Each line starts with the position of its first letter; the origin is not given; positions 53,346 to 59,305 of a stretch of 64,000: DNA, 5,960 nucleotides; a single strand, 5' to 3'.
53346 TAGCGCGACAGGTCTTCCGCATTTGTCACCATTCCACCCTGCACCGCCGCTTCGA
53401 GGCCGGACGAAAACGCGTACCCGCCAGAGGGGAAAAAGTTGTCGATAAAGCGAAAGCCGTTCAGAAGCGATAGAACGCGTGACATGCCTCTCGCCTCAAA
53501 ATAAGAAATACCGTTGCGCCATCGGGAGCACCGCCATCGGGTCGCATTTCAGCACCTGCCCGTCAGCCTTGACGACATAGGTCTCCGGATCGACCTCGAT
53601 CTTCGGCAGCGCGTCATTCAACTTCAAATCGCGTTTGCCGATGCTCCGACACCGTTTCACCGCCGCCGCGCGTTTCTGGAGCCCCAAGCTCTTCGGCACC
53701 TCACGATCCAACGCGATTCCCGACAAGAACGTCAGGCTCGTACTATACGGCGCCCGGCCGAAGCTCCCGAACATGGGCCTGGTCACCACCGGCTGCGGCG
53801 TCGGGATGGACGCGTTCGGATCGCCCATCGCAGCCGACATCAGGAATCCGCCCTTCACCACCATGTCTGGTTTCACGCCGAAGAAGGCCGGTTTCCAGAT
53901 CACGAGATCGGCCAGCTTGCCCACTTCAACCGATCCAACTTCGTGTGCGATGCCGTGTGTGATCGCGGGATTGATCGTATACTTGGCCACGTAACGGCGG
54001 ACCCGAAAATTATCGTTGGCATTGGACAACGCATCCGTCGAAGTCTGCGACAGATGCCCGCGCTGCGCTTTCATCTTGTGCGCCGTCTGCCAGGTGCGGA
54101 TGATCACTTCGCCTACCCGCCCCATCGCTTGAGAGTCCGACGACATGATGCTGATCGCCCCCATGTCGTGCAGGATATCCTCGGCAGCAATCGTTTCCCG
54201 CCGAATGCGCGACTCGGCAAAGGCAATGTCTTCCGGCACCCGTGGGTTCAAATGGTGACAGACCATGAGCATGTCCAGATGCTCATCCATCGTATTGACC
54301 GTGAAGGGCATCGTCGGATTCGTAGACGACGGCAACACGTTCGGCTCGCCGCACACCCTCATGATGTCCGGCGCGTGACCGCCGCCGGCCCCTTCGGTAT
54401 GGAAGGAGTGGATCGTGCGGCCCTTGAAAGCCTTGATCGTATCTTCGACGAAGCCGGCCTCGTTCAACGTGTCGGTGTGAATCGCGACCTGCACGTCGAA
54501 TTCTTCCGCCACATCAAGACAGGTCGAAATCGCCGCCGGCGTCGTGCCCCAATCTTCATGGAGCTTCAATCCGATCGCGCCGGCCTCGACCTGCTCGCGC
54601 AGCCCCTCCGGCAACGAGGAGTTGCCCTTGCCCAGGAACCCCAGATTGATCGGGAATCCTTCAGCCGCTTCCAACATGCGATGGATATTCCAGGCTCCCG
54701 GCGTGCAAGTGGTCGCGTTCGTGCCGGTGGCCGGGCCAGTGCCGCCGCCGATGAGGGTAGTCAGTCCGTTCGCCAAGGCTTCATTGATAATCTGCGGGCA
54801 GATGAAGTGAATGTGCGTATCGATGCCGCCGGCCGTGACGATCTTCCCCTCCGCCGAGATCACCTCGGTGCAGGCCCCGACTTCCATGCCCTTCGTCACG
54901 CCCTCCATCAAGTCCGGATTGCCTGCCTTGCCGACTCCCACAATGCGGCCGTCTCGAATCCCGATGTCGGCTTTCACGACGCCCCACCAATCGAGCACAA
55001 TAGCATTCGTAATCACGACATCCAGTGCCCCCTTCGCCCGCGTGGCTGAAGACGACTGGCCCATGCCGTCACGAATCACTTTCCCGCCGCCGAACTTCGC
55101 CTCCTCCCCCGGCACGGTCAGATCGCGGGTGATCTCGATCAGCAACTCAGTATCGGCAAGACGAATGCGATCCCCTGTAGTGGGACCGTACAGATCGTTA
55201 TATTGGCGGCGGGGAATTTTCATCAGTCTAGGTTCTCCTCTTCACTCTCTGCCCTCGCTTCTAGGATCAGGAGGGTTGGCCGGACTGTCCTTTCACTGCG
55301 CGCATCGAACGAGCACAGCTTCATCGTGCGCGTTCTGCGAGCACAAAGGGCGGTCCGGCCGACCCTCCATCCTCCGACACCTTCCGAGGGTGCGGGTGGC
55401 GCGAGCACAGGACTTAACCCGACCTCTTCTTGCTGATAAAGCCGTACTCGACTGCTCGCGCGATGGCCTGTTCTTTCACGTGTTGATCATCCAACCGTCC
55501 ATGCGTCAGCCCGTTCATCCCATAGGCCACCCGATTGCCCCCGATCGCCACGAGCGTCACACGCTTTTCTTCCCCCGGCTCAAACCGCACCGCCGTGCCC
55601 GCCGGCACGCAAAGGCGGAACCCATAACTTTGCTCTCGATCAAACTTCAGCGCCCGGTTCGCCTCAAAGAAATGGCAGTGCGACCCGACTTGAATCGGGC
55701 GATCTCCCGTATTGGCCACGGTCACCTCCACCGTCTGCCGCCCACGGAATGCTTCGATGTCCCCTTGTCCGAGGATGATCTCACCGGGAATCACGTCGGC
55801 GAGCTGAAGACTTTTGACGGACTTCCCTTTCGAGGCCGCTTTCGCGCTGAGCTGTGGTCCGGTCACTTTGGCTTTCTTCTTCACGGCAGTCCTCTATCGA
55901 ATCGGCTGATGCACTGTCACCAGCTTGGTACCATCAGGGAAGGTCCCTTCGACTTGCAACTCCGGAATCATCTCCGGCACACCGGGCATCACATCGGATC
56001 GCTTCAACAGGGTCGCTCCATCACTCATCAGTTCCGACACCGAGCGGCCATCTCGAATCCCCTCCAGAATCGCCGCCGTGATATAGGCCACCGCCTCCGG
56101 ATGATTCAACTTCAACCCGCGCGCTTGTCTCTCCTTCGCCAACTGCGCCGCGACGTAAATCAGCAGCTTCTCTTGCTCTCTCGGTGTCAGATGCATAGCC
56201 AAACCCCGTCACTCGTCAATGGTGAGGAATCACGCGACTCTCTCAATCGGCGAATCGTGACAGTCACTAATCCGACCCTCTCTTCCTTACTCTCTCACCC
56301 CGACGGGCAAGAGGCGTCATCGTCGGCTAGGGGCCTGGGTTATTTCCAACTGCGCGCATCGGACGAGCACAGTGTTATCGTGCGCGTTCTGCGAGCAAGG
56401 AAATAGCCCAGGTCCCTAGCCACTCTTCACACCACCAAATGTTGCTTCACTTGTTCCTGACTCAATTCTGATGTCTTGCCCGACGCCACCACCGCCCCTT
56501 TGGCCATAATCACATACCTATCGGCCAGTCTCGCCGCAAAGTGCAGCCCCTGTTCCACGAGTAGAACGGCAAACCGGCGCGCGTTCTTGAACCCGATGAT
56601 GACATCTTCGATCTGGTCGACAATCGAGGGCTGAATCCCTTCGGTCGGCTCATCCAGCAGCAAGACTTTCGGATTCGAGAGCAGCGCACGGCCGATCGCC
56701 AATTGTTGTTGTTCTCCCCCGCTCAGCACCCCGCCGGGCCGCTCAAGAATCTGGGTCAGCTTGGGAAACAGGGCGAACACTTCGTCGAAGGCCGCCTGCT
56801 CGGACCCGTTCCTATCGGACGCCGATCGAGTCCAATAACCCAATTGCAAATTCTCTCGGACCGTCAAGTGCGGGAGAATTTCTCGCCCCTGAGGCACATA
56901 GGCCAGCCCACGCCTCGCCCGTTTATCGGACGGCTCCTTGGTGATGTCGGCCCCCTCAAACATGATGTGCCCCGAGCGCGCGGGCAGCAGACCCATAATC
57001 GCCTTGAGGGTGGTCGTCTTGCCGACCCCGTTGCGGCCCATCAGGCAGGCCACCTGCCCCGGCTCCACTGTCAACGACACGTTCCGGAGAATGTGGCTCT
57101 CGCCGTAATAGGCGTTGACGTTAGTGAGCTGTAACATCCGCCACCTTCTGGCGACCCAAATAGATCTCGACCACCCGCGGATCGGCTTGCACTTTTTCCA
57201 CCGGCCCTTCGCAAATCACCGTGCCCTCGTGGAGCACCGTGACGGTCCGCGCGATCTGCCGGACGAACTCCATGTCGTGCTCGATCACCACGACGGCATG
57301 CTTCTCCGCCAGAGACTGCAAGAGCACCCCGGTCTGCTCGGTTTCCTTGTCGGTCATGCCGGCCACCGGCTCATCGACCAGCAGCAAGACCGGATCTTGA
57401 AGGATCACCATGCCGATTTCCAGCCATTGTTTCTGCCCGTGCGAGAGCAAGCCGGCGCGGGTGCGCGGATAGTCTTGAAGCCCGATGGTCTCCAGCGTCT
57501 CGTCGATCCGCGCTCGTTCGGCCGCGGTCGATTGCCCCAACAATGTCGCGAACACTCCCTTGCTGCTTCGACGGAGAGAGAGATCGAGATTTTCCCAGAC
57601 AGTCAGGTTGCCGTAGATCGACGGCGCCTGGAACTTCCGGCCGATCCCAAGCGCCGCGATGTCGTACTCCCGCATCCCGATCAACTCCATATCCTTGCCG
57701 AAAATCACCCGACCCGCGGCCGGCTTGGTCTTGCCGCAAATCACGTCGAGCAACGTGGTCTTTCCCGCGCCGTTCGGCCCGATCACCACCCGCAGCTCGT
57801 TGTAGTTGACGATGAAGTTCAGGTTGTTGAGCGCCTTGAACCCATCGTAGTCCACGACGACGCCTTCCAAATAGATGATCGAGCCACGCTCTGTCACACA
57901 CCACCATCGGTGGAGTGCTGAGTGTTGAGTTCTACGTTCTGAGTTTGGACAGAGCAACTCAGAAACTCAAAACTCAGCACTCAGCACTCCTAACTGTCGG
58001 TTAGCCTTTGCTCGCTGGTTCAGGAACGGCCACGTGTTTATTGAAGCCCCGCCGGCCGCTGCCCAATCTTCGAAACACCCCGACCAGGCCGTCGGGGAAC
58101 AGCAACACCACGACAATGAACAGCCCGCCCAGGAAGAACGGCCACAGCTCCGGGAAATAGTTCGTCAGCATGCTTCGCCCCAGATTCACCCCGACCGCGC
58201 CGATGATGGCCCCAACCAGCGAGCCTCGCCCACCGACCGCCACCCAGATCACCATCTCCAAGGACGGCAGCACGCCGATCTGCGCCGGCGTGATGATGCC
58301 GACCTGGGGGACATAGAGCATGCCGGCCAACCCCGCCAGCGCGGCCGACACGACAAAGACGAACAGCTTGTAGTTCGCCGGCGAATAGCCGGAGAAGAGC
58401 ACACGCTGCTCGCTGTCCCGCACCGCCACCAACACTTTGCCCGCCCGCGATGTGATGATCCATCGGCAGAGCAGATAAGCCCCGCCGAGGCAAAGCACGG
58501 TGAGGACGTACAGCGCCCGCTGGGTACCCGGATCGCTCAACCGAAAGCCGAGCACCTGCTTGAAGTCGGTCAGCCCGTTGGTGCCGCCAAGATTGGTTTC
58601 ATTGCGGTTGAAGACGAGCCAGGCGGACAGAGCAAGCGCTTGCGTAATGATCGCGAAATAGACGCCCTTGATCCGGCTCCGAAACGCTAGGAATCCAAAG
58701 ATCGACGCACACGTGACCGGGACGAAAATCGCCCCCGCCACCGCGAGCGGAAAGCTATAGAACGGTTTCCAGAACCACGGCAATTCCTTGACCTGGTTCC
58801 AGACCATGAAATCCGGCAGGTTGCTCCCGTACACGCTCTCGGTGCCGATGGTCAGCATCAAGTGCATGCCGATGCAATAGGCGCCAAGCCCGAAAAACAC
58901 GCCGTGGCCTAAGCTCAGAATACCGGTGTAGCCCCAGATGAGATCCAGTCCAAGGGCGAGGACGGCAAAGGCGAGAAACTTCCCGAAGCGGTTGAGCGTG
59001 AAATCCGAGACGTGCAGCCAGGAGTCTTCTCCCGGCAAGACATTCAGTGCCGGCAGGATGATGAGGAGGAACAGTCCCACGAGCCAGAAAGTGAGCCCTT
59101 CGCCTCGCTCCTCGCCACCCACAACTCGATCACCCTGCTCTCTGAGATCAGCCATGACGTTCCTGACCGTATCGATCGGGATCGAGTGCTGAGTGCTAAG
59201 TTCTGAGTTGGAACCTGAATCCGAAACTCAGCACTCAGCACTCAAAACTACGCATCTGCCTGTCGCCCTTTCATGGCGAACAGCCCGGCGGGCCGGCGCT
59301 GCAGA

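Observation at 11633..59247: Family of intercistronic hairpins whose arms are tandem 7-8 nt repeats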

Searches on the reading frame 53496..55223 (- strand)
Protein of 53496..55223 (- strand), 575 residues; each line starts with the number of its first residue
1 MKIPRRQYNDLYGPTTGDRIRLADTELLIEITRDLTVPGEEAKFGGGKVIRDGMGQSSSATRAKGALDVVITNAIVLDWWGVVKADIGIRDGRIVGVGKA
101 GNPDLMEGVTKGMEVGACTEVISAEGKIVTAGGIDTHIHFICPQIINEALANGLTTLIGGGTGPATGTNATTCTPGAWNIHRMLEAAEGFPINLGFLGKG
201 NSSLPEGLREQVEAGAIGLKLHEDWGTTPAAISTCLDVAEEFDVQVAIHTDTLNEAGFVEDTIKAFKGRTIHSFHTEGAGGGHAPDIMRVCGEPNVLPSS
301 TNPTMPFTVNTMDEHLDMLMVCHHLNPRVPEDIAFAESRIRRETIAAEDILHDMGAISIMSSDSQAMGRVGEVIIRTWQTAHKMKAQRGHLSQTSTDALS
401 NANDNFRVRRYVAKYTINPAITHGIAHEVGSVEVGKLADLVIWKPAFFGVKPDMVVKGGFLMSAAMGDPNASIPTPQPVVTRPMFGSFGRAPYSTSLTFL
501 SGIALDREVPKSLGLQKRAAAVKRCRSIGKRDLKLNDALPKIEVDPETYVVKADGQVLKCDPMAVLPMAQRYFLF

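Call 9: find_encoding_contigs(protein=window:53496-55223:-, flank=10000, max_places=6)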
Protein window:53496-55223:- (575 aa): no gene with exactly this product is on record in the collection.

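Call 11: search_protein_families(library=ncbifam, proteins=[window:53496-55223:-])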
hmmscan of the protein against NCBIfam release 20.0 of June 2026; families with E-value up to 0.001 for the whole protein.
window:53496-55223:- (575 aa): 26 families (the best 25 are shown)
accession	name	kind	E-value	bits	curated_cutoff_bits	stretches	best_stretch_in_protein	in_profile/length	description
NF009686.0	PRK13207.1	subfamily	0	1035.2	354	1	1-575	3-569/569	urease subunit alpha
TIGR01792.1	urease_alph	equivalog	1.6e-294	977.9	680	1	2-575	1-568/568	urease subunit alpha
NF009685.0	PRK13206.1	equivalog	5.5e-290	962.9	907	1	2-575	3-573/573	urease subunit alpha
NF010591.0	PRK13985.1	equivalog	4.8e-270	897.1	1083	1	1-575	2-569/569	urease subunit beta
NF009834.0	PRK13309.1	equivalog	3.9e-261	867.3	1001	1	2-574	3-571/572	urease subunit alpha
NF009941.0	PRK13404.1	subfamily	7.8e-10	38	647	1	67-170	4-90/478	dihydropyrimidinase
NF006056.0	PRK08204.1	subfamily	1.7e-08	33.7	391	1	351-444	290-380/449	hypothetical protein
NF004839.0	PRK06189.1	equivalog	2.7e-08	32.9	631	1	66-220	2-147/451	allantoinase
NF006689.0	PRK09237.1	equivalog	3.7e-08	32.4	371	1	68-161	4-93/383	amidohydrolase/deacetylase family metallohydrolase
TIGR01178.1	ade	equivalog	4.5e-07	28.7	472.5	0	68-141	1-60/552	adenine deaminase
NF011990.0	PRK15446.2-6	subfamily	1.6e-06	27.1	233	1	405-445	325-365/390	alpha-D-ribose 1-methylphosphonate 5-triphosphate diphosphatase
NF006845.0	PRK09357.2-6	equivalog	2.8e-06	26.3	728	1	105-263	29-196/428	dihydroorotase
TIGR01224.1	hutI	equivalog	6.9e-06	25.1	298.15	0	86-141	5-50/377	imidazolonepropionase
TIGR03178.1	allantoinase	equivalog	1.2e-05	24.3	357.85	0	68-220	1-144/441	allantoinase AllB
NF006559.0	PRK09060.1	equivalog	1.3e-05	23.7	482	1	66-161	4-87/444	dihydroorotase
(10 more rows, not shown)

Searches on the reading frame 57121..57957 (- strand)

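Call 11: search_protein_families(library=ncbifam, proteins=[window:57121-57957:-])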
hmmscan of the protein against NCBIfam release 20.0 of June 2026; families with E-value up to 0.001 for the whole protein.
window:57121-57957:- (278 aa): 188 families (the best 25 are shown)
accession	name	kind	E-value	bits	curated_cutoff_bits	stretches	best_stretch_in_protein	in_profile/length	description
TIGR03411.1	urea_trans_UrtD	equivalog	2.9e-108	361.1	304.1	1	27-269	2-242/242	urea ABC transporter ATP-binding protein UrtD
NF008449.1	PRK11300.1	equivalog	1.2e-46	159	362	1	27-269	5-254/255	high-affinity branched-chain amino acid ABC transporter ATP-binding protein LivG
TIGR01188.1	drrA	subfamily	1.7e-35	122.8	312.45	1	37-258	3-213/302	daunorubicin resistance ABC transporter, ATP-binding protein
NF007253.0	PRK09700.1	equivalog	1e-33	116.7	772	1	28-270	6-245/510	D-allose ABC transporter ATP-binding protein AlsA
TIGR03410.1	urea_trans_UrtE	equivalog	1e-32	113.5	285.8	1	31-259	4-222/230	urea ABC transporter ATP-binding subunit UrtE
TIGR02315.1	ABC_phnC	equivalog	4.7e-32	111.4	266.1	1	28-266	2-242/243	phosphonate ABC transporter ATP-binding protein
TIGR04406.1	LPS_export_lptB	equivalog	2e-31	109.1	240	1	32-270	6-236/239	LPS export ABC transporter ATP-binding protein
TIGR02673.1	FtsE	equivalog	1.6e-29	103.1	264.85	1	27-245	1-213/214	cell division ATP-binding protein FtsE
TIGR03864.1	PQQ_ABC_ATP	hypoth_equivalog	2e-29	102.8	302.25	1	30-261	4-224/236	ABC transporter, ATP-binding subunit, PQQ-dependent alcohol dehydrogenase system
NF008442.0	PRK11288.1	equivalog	2.8e-29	101.8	689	1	26-270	6-244/504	L-arabinose ABC transporter ATP-binding protein AraG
NF011967.0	PRK15439.1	equivalog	1.9e-28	99.2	586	1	24-260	8-231/510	autoinducer 2 ABC transporter ATP-binding protein LsrA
NF047930.1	ABC_ATP_B6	equivalog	5.4e-28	97.9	670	1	27-258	2-225/510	putative B6 ABC transporter ATP-binding protein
TIGR03740.1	galliderm_ABC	subfamily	6.9e-28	97.8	309.75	1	35-255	8-210/223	lantibiotic protection ABC transporter ATP-binding subunit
TIGR00968.1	3a0106s01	subfamily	5.9e-27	94.7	342.75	1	30-261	3-223/237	sulfate ABC transporter ATP-binding protein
NF040873.1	AztA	equivalog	6.8e-27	94.3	220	2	138-240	87-190/191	zinc ABC transporter ATP-binding protein AztA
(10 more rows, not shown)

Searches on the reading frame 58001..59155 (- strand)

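Call 11: search_protein_families(library=ncbifam, proteins=[window:58001-59155:-])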
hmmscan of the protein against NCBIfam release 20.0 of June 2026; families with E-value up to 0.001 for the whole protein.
window:58001-59155:- (384 aa): 7 families
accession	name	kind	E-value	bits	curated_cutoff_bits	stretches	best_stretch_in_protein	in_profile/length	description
TIGR03408.1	urea_trans_UrtC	equivalog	5.7e-135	450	296.2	1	47-360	2-313/313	urea ABC transporter permease subunit UrtC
TIGR03727.1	urea_t_UrtC_arc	equivalog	1.9e-46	158.6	575.55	2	137-370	107-351/369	urea ABC transporter, permease protein UrtC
NF008450.0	PRK11301.1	subfamily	1.8e-16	60.6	366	1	192-362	241-410/418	high-affinity branched-chain amino acid ABC transporter permease LivM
TIGR03409.1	urea_trans_UrtB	equivalog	7.2e-08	32.4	250.3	1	217-358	147-286/291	urea ABC transporter permease subunit UrtB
NF008011.0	PRK10740.1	equivalog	1.1e-07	31.9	379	1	211-359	156-301/308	high-affinity branched-chain amino acid ABC transporter permease LivH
TIGR03622.1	urea_t_UrtB_arc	equivalog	5.2e-06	26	374.25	0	135-361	55-280/284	urea ABC transporter, permease protein UrtB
NF011961.0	PRK15432.1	equivalog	2.3e-05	23.8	388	1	133-356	86-305/344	autoinducer 2 ABC transporter permease LsrC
